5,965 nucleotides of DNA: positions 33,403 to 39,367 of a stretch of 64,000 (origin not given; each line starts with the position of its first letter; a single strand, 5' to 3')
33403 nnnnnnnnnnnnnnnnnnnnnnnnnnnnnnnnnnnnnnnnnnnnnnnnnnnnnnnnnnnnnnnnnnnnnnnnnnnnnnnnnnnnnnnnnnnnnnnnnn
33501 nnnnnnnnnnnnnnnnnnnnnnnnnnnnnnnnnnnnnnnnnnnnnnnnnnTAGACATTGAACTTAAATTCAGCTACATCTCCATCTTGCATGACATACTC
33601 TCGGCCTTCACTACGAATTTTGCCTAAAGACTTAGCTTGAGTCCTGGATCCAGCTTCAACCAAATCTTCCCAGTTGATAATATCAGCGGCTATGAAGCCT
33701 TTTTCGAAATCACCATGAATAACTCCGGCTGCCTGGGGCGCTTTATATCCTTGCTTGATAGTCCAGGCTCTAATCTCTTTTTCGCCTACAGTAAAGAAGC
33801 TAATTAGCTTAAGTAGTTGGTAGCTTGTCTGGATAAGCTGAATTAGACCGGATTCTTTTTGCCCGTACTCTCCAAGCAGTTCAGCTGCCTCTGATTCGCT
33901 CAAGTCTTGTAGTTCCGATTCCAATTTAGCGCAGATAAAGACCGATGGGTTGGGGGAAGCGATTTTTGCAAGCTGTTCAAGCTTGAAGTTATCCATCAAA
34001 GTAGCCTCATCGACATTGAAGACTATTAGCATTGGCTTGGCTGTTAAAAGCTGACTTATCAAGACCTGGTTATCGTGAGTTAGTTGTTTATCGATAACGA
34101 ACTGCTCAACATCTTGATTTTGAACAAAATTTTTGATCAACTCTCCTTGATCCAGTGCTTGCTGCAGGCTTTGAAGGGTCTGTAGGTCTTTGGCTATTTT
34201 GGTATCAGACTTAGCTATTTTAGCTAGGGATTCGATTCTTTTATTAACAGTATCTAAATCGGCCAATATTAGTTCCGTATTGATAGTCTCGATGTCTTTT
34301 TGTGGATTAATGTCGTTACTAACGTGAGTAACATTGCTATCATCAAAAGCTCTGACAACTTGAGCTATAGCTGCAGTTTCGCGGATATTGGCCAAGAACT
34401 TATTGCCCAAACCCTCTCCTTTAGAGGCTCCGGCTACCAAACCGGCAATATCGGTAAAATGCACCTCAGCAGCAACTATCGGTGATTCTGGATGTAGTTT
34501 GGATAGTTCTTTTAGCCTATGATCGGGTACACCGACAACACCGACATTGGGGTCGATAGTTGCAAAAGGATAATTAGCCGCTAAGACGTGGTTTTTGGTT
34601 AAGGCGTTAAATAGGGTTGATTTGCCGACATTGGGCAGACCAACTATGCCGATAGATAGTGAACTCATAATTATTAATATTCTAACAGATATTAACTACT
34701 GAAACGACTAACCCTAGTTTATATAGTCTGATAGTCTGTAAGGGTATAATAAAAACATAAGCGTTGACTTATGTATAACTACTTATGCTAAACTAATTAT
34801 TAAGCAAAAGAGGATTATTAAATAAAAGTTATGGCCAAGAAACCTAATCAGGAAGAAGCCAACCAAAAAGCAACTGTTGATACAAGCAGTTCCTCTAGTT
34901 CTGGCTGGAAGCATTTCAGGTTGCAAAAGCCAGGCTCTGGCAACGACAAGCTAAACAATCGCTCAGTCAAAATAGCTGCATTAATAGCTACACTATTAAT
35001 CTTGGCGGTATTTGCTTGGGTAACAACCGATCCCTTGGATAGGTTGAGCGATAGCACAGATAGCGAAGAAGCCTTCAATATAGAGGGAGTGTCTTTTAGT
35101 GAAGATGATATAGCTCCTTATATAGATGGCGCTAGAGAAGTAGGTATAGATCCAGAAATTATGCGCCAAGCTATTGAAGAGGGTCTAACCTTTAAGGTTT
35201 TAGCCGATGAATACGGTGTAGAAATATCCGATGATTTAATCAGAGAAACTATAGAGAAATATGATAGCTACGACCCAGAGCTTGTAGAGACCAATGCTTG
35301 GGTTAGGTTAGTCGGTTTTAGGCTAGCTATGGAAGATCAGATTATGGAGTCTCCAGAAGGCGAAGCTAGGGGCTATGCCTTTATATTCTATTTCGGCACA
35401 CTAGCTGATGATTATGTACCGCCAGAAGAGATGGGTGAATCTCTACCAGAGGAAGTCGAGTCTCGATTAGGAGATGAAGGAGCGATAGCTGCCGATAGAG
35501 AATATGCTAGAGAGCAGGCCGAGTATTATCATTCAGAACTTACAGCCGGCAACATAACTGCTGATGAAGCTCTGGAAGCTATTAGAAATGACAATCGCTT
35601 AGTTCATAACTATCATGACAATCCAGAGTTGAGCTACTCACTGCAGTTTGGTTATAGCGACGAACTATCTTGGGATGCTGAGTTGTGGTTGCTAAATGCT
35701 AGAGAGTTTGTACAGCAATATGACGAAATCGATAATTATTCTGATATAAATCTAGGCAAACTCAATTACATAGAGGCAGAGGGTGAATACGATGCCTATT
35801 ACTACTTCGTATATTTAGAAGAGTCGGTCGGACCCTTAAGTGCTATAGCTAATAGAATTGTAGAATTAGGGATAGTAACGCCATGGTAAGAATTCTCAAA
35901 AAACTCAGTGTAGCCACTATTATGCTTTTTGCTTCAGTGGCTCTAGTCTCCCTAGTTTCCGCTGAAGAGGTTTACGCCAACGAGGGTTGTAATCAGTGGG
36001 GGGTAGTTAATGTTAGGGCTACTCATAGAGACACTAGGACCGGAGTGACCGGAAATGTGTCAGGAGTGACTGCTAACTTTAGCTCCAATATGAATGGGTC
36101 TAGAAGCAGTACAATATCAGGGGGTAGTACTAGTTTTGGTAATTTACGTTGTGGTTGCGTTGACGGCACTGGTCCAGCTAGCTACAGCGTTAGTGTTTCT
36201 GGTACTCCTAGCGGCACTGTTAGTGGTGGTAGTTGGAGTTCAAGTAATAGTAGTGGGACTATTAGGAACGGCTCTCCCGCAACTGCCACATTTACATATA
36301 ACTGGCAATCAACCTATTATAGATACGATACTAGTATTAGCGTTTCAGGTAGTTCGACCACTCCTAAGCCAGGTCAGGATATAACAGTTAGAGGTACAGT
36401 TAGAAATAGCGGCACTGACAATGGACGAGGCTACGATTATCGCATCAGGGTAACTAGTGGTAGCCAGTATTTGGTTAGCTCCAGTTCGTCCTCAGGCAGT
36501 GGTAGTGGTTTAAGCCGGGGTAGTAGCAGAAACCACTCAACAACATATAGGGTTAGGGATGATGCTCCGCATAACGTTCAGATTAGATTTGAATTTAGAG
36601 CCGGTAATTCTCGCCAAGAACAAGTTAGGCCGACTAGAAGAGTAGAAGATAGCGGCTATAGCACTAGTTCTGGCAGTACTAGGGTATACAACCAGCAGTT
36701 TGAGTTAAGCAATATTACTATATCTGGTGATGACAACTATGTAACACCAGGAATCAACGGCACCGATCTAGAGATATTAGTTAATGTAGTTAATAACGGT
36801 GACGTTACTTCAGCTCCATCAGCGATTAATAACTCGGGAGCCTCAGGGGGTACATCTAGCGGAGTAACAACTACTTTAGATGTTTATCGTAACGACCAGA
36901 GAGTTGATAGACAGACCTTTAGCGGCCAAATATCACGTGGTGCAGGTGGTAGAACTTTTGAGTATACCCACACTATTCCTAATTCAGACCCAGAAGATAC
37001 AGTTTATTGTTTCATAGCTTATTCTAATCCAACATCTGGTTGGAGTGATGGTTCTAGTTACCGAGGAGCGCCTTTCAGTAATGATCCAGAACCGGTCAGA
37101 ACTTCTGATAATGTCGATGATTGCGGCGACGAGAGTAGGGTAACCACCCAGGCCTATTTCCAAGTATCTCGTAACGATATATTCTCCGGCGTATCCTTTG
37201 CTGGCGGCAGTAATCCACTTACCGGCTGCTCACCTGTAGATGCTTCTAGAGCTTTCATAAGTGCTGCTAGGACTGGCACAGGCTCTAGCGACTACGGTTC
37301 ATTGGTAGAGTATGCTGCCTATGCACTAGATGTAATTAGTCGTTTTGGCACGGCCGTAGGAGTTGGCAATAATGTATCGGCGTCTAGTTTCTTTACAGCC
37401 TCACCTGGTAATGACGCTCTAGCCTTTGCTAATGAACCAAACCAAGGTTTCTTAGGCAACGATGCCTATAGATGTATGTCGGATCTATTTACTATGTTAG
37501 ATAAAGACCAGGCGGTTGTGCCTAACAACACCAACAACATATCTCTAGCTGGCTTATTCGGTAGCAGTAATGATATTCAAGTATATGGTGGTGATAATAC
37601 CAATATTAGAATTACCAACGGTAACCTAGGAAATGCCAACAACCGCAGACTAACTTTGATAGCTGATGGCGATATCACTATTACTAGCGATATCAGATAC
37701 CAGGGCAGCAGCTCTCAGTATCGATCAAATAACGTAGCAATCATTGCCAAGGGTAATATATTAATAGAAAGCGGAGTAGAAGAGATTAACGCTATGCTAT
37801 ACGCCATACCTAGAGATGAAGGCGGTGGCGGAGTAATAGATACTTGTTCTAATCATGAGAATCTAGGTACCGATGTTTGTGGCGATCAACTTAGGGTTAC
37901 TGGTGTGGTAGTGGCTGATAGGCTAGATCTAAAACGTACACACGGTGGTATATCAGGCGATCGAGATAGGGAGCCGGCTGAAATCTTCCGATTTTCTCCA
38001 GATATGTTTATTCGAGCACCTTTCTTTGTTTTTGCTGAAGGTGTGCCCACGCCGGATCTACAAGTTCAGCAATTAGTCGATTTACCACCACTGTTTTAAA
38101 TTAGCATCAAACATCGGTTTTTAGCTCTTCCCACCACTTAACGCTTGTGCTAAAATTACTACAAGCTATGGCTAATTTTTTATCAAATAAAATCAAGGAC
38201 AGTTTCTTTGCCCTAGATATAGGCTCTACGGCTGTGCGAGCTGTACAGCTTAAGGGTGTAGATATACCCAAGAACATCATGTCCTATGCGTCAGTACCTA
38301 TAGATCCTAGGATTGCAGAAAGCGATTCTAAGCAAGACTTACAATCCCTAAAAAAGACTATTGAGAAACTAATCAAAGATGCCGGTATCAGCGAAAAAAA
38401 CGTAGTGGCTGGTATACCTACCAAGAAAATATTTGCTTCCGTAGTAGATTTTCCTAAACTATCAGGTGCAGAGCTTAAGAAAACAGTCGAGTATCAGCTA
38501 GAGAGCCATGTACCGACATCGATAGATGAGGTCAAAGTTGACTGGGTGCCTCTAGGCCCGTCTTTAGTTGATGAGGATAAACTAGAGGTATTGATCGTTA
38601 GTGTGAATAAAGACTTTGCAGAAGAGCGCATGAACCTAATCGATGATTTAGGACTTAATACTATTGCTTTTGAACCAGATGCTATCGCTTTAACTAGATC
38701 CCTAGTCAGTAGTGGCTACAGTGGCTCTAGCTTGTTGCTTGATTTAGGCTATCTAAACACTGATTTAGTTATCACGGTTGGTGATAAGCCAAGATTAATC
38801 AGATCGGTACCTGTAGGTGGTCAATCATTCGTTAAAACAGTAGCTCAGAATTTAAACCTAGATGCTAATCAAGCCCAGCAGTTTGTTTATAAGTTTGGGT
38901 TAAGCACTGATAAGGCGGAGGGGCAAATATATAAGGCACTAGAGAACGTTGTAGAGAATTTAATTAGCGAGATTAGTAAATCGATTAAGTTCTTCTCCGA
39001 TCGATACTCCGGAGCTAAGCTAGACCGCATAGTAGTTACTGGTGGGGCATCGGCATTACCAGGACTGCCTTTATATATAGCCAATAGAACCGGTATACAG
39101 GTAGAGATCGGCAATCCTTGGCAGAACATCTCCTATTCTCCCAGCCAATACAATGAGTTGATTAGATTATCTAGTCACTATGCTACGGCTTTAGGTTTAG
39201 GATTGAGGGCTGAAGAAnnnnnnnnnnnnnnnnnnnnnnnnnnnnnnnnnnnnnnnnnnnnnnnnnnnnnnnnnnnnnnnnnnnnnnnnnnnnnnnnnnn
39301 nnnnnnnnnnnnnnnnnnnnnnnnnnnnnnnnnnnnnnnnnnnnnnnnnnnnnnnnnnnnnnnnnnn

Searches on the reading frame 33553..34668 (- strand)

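Call 6: search_protein_families(library=pfam, proteins=[window:33553-34668:-], max_evalue=0.01)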
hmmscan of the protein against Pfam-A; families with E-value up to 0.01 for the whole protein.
window:33553-34668:- (372 aa): 4 families
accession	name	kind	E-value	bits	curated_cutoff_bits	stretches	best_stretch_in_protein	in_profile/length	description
PF06071.19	YchF-GTPase_C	-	7.3e-38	129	27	1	288-371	1-84/84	Protein of unknown function (DUF933)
PF01926.29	MMR_HSR1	-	1.7e-22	80.1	21.9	1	6-122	2-98/113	50S ribosome-binding GTPase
PF02421.24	FeoB_N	-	1.2e-09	38.3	27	1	6-49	3-46/156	Ferrous iron transport protein B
PF13238.12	AAA_18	-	0.0047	17.8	29.4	0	6-27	1-22/128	AAA domain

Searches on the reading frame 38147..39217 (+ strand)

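Call 6: search_protein_families(library=pfam, proteins=[window:38147-39217:+], max_evalue=0.01)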
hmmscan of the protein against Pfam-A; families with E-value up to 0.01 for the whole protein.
window:38147-39217:+ (357 aa): 5 families
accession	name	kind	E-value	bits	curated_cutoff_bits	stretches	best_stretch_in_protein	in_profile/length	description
PF11104.14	PilM_2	-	2.4e-43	148.8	27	1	23-355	2-339/340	Type IV pilus assembly protein PilM;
PF14450.12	FtsA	-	4.8e-12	46.8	31.8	1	197-350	2-127/127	Cell division protein FtsA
PF25216.1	Volactin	-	1.7e-07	31.5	35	1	200-314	173-290/321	Volactin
PF06723.19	MreB_Mbl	-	9.2e-05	21.9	27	1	258-323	239-305/327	MreB/Mbl protein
PF05134.19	T2SSL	-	0.00012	22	25.5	1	82-184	45-140/231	Type II secretion system (T2SS), protein L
